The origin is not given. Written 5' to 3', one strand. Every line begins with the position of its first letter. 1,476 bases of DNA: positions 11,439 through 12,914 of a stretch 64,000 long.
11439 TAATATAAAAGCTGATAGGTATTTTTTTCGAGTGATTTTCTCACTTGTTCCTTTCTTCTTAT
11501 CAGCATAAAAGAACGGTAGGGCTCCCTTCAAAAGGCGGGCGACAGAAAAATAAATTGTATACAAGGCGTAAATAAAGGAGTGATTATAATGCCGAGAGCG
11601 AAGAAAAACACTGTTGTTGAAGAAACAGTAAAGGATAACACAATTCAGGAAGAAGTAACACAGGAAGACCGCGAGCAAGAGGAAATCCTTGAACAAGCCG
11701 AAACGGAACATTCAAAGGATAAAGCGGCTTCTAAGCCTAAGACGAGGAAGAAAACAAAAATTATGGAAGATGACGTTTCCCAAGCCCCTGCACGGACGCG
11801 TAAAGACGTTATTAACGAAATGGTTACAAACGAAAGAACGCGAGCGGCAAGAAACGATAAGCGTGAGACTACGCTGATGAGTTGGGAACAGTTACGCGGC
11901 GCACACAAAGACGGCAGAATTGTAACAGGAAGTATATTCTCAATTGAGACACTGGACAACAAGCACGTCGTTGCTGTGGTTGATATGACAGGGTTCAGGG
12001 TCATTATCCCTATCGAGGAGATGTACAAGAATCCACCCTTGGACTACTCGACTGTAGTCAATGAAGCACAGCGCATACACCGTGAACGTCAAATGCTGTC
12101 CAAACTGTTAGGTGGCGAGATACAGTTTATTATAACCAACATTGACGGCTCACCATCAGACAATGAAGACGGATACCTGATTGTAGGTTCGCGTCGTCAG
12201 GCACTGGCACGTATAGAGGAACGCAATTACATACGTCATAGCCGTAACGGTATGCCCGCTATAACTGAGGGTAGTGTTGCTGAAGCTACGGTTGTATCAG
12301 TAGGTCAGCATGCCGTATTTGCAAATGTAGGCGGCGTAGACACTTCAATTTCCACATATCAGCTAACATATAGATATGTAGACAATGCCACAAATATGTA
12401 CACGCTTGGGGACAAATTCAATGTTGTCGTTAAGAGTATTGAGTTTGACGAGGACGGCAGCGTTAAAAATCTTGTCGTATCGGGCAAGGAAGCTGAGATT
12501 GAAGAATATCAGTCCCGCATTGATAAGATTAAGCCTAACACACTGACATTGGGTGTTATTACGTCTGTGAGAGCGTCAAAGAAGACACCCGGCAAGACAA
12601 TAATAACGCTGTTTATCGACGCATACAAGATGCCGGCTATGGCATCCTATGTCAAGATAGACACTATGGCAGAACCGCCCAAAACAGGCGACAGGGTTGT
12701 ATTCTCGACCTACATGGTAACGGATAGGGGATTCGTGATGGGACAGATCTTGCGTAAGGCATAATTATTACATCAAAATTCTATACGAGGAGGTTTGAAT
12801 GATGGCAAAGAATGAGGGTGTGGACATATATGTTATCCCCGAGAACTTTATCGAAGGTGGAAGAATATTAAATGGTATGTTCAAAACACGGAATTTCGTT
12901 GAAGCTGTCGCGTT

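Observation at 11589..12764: Ribosomal-S1-like multi-OB protein placed first in a prgI-virB4 operon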

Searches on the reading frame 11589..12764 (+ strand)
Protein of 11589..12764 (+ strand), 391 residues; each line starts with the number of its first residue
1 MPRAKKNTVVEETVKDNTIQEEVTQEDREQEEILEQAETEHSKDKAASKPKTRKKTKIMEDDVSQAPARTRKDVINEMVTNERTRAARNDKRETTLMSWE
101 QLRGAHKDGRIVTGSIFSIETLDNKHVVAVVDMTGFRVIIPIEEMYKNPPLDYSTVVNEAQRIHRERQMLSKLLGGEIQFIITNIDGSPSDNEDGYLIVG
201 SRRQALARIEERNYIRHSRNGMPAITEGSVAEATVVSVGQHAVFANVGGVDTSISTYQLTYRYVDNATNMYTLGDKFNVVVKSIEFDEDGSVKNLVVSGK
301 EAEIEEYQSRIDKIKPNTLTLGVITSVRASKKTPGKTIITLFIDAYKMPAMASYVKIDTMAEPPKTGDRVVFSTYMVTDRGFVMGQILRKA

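Call 3: search_protein_families(library=pfam, proteins=[window:11589-12764:+], max_evalue=0.1)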
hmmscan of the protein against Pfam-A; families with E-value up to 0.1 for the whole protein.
window:11589-12764:+ (391 aa): 1 family
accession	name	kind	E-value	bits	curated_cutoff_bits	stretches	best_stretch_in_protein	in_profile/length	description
PF00575.29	S1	-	1.1e-05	26.1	22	1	227-287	4-65/74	S1 RNA binding domain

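Call 5: search_protein_families(library=ncbifam, proteins=[window:11589-12764:+], max_evalue=0.1)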
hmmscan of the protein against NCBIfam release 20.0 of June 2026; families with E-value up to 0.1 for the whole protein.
window:11589-12764:+ (391 aa): 13 families
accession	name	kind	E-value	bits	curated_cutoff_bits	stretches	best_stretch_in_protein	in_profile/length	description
NF005208.0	PRK06676.1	equivalog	1.3e-09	37.5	368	1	172-323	148-285/391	30S ribosomal protein S1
NF000907.0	PRK00087.1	equivalog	2.8e-09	35.7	624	1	213-321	288-393/671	bifunctional 4-hydroxy-3-methylbut-2-enyl diphosphate reductase/30S ribosomal protein S1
NF010379.0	PRK13806.1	equivalog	2.4e-08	33.1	648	1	172-324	157-300/491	30S ribosomal protein S1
TIGR00717.1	rpsA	equivalog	2.4e-08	33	577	1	54-327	42-283/516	30S ribosomal protein S1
NF004953.0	PRK06299.1-3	equivalog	4.1e-07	28.7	720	1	196-291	186-275/580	30S ribosomal protein S1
NF004952.0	PRK06299.1-2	equivalog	1.8e-06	26.6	524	1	171-289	172-278/580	30S ribosomal protein S1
NF005911.0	PRK07899.1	equivalog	2.4e-05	23.2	691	1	172-289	163-270/486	30S ribosomal protein S1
NF004956.0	PRK06299.1-6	equivalog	2.9e-05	22.9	711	1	197-315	174-284/554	30S ribosomal protein S1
NF004955.0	PRK06299.1-5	equivalog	9.6e-05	20.8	878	1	194-285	170-256/566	30S ribosomal protein S1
NF004954.0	PRK06299.1-4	equivalog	0.0013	17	727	1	198-289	166-251/560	30S ribosomal protein S1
NF004951.0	PRK06299.1-1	equivalog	0.005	15.3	918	1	198-290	166-252/556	30S ribosomal protein S1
TIGR02603.1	CxxCH_TIGR02603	domain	0.0082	16.1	68.15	0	97-163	56-118/134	putative heme-binding domain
NF004473.0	PRK05807.1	equivalog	0.099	13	178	1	225-303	3-76/136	S1 domain-containing RNA-binding protein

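Call 6: search_protein_families(library=phrogs, proteins=[window:11589-12764:+], max_evalue=0.1)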
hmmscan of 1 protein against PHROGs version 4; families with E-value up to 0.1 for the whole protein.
window:11589-12764:+ (391 aa): 0 families

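Call 7: search_solved_structures(query=window:11589-12764:+, max_evalue=1, show_alignments=3)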
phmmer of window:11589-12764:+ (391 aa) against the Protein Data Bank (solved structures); distinct sequences matched with E-value up to 1: 11.
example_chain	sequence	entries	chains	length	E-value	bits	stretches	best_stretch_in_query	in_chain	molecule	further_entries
9zcd_A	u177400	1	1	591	2.6e-07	33.5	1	224-289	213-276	30S ribosomal protein S1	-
8wi7_b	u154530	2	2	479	4.5e-07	32.8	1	201-290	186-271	30S ribosomal protein bS1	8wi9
7a05_A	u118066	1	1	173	0.012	18.2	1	222-292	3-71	30S ribosomal protein S1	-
9qqq_V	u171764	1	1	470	0.02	17.5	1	199-291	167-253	Small ribosomal subunit protein bS1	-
6bu8_Z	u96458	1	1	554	0.021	17.4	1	199-290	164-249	30S ribosomal protein S1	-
6h4n_y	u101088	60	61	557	0.022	17.3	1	199-290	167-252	30S ribosomal protein S1 | Small ribosomal subunit protein bS1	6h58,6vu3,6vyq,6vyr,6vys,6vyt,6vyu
7qgh_t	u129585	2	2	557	0.023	17.3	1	199-291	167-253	30S ribosomal protein S1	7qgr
4q7j_D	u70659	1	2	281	0.078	15.5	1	199-290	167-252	30S ribosomal protein S1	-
6vz3_H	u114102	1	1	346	0.12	15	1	199-291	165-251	30S ribosomal protein S1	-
2dld_A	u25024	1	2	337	0.13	14.8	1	66-206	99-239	D-LACTATE DEHYDROGENASE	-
5x8p_8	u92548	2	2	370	1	11.9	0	224-285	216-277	30S ribosomal protein S1, chloroplastic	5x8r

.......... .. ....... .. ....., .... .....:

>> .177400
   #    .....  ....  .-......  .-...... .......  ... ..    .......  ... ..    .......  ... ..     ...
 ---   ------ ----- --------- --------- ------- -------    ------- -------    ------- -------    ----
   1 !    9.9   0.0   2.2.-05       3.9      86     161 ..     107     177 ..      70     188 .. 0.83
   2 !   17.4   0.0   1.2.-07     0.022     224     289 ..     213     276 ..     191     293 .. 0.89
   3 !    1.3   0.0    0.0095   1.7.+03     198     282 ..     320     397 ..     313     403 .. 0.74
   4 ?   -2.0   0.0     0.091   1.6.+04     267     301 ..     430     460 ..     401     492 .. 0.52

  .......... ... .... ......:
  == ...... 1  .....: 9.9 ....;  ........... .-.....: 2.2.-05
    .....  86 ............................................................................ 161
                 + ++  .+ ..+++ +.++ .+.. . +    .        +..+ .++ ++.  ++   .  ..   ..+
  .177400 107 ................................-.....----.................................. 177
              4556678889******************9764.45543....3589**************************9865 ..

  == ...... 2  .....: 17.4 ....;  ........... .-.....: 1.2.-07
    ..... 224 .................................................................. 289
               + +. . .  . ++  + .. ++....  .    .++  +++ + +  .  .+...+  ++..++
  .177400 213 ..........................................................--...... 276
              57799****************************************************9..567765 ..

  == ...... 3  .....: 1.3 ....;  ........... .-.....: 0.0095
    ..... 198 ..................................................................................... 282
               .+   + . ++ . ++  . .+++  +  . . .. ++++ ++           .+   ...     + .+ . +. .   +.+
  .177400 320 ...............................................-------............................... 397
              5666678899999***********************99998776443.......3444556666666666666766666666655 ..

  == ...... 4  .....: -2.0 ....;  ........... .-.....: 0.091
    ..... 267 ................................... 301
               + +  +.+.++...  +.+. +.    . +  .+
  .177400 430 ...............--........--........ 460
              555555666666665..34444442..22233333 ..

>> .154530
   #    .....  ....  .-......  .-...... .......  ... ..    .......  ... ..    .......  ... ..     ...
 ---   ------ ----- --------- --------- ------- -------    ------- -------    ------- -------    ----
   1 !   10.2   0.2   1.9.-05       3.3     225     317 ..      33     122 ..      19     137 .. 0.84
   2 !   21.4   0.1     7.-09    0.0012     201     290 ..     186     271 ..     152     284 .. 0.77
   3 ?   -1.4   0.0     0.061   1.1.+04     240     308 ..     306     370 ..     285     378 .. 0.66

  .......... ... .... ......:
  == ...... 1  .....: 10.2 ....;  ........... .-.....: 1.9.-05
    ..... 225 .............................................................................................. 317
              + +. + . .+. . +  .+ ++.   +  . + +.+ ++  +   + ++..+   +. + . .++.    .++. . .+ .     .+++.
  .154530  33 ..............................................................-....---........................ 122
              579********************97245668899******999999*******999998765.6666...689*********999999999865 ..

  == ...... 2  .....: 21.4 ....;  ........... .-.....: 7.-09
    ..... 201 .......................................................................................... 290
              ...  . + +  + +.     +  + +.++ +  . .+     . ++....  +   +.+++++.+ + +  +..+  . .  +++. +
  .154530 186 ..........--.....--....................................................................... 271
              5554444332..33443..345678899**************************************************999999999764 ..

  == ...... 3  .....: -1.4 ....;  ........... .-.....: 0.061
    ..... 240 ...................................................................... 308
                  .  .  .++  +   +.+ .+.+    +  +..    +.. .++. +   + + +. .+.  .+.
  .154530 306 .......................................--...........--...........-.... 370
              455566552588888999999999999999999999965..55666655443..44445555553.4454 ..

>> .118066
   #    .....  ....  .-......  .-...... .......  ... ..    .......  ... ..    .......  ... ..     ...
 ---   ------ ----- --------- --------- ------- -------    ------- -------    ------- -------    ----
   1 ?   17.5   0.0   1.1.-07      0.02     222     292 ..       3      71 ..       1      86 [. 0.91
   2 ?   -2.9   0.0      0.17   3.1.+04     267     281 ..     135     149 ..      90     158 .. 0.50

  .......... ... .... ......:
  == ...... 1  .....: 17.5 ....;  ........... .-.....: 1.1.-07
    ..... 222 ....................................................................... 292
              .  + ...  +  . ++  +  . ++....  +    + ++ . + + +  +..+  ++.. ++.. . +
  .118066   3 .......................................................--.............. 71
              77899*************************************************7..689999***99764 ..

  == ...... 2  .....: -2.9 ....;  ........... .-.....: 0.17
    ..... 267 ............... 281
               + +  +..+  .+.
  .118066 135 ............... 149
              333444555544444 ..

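Call 8: find_homologous_proteins(query=window:11589-12764:+, max_evalue=0.001)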
Query window:11589-12764:+ (391 aa): 6 proteins with E <= 0.001 among 3338 candidates.
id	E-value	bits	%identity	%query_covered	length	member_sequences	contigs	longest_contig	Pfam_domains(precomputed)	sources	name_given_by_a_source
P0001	1.5e-249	845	100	100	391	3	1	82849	PF00575.30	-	-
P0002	4.8e-124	432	61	82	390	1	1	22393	PF00575.30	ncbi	-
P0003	2.7e-39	154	33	85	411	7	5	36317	PF00575.30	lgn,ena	-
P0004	4.1e-19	87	27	67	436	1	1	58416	PF00575.30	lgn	-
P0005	7.1e-19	86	29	59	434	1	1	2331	PF00575.30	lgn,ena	-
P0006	1.2e-9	56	26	79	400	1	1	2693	PF00575.30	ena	-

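Call 12: find_encoding_contigs(protein=P0002, flank=10000, max_places=3)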
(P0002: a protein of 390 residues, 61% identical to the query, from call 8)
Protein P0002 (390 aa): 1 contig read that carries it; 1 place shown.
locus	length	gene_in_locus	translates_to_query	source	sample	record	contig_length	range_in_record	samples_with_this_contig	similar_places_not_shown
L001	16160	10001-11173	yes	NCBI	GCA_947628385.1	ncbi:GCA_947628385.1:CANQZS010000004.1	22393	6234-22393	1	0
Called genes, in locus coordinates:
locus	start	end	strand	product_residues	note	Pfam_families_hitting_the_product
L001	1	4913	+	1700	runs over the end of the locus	-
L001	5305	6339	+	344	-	-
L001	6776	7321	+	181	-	PF00196:GerE (weak)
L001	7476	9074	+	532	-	-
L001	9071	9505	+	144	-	-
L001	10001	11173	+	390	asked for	PF00575:S1 (faint)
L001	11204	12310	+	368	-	PF12666:PrgI (faint)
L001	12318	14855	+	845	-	PF26593:TraC-like, PF01935:DUF87 (weak), PF12846:AAA_10 (weak), PF19044:P-loop_TraG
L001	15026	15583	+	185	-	PF18954:DUF5697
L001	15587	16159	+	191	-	?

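Call 13: find_encoding_contigs(protein=P0003, flank=10000, max_places=4)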
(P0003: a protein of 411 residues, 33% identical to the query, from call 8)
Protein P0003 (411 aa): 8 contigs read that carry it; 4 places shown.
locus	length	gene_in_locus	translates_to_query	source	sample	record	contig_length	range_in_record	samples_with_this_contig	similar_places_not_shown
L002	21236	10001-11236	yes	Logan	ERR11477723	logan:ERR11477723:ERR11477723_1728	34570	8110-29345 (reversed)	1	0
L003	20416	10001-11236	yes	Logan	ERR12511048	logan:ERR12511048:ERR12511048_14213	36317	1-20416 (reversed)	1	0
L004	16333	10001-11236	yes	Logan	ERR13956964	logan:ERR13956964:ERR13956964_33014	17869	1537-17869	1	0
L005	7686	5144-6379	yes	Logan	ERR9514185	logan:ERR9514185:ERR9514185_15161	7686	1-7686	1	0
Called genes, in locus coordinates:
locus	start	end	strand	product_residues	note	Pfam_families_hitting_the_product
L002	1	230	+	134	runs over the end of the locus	PF04956:TrbC, PF18895:T4SS_pilin (weak)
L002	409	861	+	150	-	-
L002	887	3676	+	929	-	-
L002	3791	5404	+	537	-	-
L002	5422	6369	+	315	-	PF05257:CHAP (weak)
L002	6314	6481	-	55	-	-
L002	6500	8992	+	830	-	PF01935:DUF87 (faint), PF02534:T4SS-DNA_transf, PF10412:TrwB_AAD_bind, PF12696:TraG-D_C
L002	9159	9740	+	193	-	PF10502:Peptidase_S26, PF00717:Peptidase_S24 (weak)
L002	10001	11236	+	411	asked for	PF00575:S1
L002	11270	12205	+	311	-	-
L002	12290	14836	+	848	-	PF26593:TraC-like (weak), PF19044:P-loop_TraG, PF10412:TrwB_AAD_bind (faint), PF12846:AAA_10 (weak), PF19044:P-loop_TraG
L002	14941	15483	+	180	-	PF18954:DUF5697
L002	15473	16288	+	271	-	-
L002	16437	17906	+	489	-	-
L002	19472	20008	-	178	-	-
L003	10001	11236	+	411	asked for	PF00575:S1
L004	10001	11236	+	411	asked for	PF00575:S1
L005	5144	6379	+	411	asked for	PF00575:S1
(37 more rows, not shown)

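Call 14: find_encoding_contigs(protein=P0004, flank=10000, max_places=3)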
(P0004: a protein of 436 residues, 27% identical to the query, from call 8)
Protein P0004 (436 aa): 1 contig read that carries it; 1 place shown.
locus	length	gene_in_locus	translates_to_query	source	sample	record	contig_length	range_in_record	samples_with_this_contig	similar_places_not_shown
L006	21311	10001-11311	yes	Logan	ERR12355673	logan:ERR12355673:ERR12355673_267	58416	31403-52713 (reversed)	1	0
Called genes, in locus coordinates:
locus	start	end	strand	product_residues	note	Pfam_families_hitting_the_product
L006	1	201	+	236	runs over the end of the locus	-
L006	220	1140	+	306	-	-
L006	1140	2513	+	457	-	PF13529:Peptidase_C39_2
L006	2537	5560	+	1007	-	PF26593:TraC-like (weak), PF12846:AAA_10 (faint), PF19044:P-loop_TraG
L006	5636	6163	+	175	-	PF18954:DUF5697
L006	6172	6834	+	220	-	PF19595:DUF6100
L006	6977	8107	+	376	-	-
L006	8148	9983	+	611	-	PF02534:T4SS-DNA_transf, PF10412:TrwB_AAD_bind, PF12696:TraG-D_C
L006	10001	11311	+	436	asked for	PF00575:S1 (weak)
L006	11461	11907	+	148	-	PF14208:DUF4320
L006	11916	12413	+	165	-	-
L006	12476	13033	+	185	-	PF20187:DUF6550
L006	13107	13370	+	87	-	-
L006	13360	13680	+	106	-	PF05016:ParE_toxin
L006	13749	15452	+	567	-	PF26613:DUF8193, PF26614:DUF8194, PF26615:DUF8195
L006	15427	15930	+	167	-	PF01478:Peptidase_A24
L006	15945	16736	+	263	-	PF08666:SAF (weak), PF13144:ChapFlgA (weak), PF16976:RcpC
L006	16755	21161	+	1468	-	PF00395:SLH (faint), PF19077:Big_13 (faint), PF00801:PKD (faint), PF16403:Bact_surface_Ig-like (faint), PF17803:Cadherin_4 (faint), PF18911:PKD_4 (faint), PF21027:Sde0182_C (faint)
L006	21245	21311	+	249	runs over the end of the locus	-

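Call 21: predict_structure(alignment_id=A1)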
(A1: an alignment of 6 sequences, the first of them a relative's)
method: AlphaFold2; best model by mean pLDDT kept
length: 391 residues; sequences in the alignment: 6
mean_pLDDT: 70.4   pTM: 0.56
mean pLDDT of the five models: 70.4, 68.3, 55.5, 53.7, 51.4
residues with pLDDT >= 90: 13; 70-90: 246; 50-70: 54; < 50: 78
segments of 3 or more residues with pLDDT < 50: 1-68, 91-96, 190-193
pLDDT, mean of each block of 10 residues (from residue 1): 32 28 36 42 36 29 44 71 64 54 81 87 83 84 79 70 83 83 73 66 89 74 81 84 87 83 71 85 85 85 68 77 81 77 78 71 79 80 80 75
secondary structure, 60 per line:
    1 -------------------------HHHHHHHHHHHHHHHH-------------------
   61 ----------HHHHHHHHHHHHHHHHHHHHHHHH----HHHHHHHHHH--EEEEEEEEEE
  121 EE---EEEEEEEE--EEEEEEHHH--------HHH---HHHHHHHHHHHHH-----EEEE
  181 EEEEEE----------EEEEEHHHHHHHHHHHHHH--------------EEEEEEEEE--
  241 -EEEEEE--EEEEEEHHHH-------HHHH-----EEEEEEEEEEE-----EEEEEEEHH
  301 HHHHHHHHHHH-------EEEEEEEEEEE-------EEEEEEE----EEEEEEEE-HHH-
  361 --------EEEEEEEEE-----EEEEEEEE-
elements in order: H26-41 H71-94 H99-108 E111-122 E126-133 E136-141 H159-171 E177-186 E197-201 H202-215 E230-238 E242-247 E250-255 H256-259 H267-270 E276-286 E292-298 H299-311 E319-329 E337-343 E348-355 E369-377 E383-390

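Call 22: search_protein_representatives(alignment_id=A1)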
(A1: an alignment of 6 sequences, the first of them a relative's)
Query: 6 sequences, 402 profile positions. Proteins with E-value up to 0.001 (for the whole library): 6830; up to 1e-10: 2879; up to 1e-30: 695. The best 150 are listed.
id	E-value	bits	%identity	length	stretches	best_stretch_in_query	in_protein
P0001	1.7e-166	570.5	-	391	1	1-401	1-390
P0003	3.0e-153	526.9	-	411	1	1-397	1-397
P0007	5.6e-108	377.8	-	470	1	29-401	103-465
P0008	8.5e-104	364.1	-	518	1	57-401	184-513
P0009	6.2e-103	361.2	-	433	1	97-401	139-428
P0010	1.7e-101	356.5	-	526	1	73-401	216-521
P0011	3.3e-101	355.6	-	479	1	84-401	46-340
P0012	1.2e-100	353.7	-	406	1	1-401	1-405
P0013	1.8e-99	349.8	-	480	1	73-401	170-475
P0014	1.6e-98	346.7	-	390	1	8-401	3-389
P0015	1.6e-94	333.5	-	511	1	29-401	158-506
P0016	2.5e-93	329.6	-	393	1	1-401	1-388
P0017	5.7e-93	328.4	-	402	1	1-401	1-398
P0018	4.8e-87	308.9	-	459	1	107-401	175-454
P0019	4.9e-87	308.9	-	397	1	70-394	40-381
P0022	1.9e-86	306.9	-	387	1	1-401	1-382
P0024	2.8e-86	306.4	-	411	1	9-401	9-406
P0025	3.1e-86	306.2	-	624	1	109-401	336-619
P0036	1.1e-82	294.6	-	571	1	32-401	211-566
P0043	2.3e-80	286.9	-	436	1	1-401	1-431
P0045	1.4e-79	284.4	-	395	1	4-400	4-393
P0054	1.8e-76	274.1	-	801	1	179-401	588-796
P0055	2.8e-76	273.4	-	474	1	71-316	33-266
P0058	3.8e-75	269.7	-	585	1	38-401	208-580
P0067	2.9e-73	263.5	-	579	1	97-401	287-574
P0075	4.5e-72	259.6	-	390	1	1-401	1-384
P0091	1.2e-69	251.6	-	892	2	15-293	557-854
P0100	3.0e-68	247.0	-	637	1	123-401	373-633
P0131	1.7e-61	224.8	-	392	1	107-398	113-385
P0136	6.0e-61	223.0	-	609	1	97-296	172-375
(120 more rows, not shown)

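Call 26: fold_search(model_id=the predicted structure, library=pdb)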
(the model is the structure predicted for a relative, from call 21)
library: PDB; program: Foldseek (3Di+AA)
matches with E <= 10: 1256; with E <= 0.001: 24
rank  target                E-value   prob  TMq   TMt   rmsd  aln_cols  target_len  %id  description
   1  9gut_B                2.6e-13  1.00  0.33  0.27  12.1       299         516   17  30S mRNA delivery complex (bS1 resolved) (released 2024-11-20)
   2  9gux_B                9.2e-11  1.00  0.25  0.34  14.2       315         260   16  30S-TEC (TEC in expressome position) Inactive state 1 (released 2024-11-20)
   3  3go5                  6.1e-09  1.00  0.18  0.22  13.2       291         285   10  Crystal structure of a multidomain protein with nucleic acid binding domains (sp_0946) from streptococcus pneumoniae tig (released 2009-04-07)
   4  9guv_B                1.2e-08  1.00  0.29  0.31  21.5       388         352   14  30S mRNA delivery complex (closed-head) (released 2024-11-20)
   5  7a05_MODEL_1_A        2.4e-08  1.00  0.27  0.50   6.0       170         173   16  NMR structure of D3-D4 domains of Vibrio vulnificus ribosomal protein S1 (released 2021-06-23)
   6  8peg_Z                4.3e-07  1.00  0.22  0.42   9.2       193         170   19  Escherichia coli paused disome complex (queueing 70S non-rotated closed PRE state) (released 2024-03-06)
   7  9guq_B                6.3e-07  1.00  0.23  0.44   8.2       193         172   18  30S PIC (Pre-Initiation complex) (released 2024-11-20)
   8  9tvu_a                6.7e-07  1.00  0.25  0.37   6.7       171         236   15  Structure of the Chlamydomonas reinhardtii chlororibosome (released 2026-02-18)
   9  8wi7_b                1.6e-06  1.00  0.26  0.57   7.7       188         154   19  Cryo- EM structure of Mycobacterium smegmatis 70S ribosome, bS1 and RafH. (released 2024-02-28)
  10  9gup_B                8.9e-06  1.00  0.22  0.43   7.4       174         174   17  30S mRNA delivery complex (open head) (released 2024-11-20)
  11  5z7d_B                1.5e-05  0.90  0.13  0.13  16.2       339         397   11  p204HINab-dsDNA complex structure (released 2019-01-30)
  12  4q7j_H                1.8e-05  1.00  0.14  0.28  20.3       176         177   16  Complex structure of viral RNA polymerase (released 2014-08-27)
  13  4q7j_D                1.1e-04  1.00  0.14  0.28  19.6       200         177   15  Complex structure of viral RNA polymerase (released 2014-08-27)
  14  4r71_E                1.3e-04  1.00  0.14  0.29  20.8       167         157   16  Structure of the Qbeta holoenzyme complex in the P1211 crystal form (released 2015-09-23)
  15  9hvq_M                1.8e-04  0.89  0.15  0.06  20.6       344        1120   11  Structure of the transcribing Pol II-DSIF-PAF-SPT6-RECQL5 complex (released 2025-07-16)
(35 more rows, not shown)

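Call 27: search_protein_families(library=pfam, alignment_id=A2, max_evalue=0.01)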
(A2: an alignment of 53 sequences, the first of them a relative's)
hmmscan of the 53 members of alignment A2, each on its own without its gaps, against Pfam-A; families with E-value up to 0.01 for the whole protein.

A. member 1, P0001 (391 aa): 1 family
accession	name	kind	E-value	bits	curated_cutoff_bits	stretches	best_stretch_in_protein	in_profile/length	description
PF00575.29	S1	-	1.1e-05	26.1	22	1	227-287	4-65/74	S1 RNA binding domain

B. families by the number of members that match (of 53 scanned): 5 families
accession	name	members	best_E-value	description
PF00575.29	S1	50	1.7e-23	S1 RNA binding domain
PF23459.1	S1_RRP5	2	0.0065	RRP5 S1 domain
PF00239.26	Resolvase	1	1.5e-10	Resolvase, N terminal domain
PF21494.3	PKC_C2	1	0.007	Protein kinase C delta/epsilon/eta/theta, C2 domain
PF09077.16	Phage-MuB_C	1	0.0089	Mu B transposition protein, C terminal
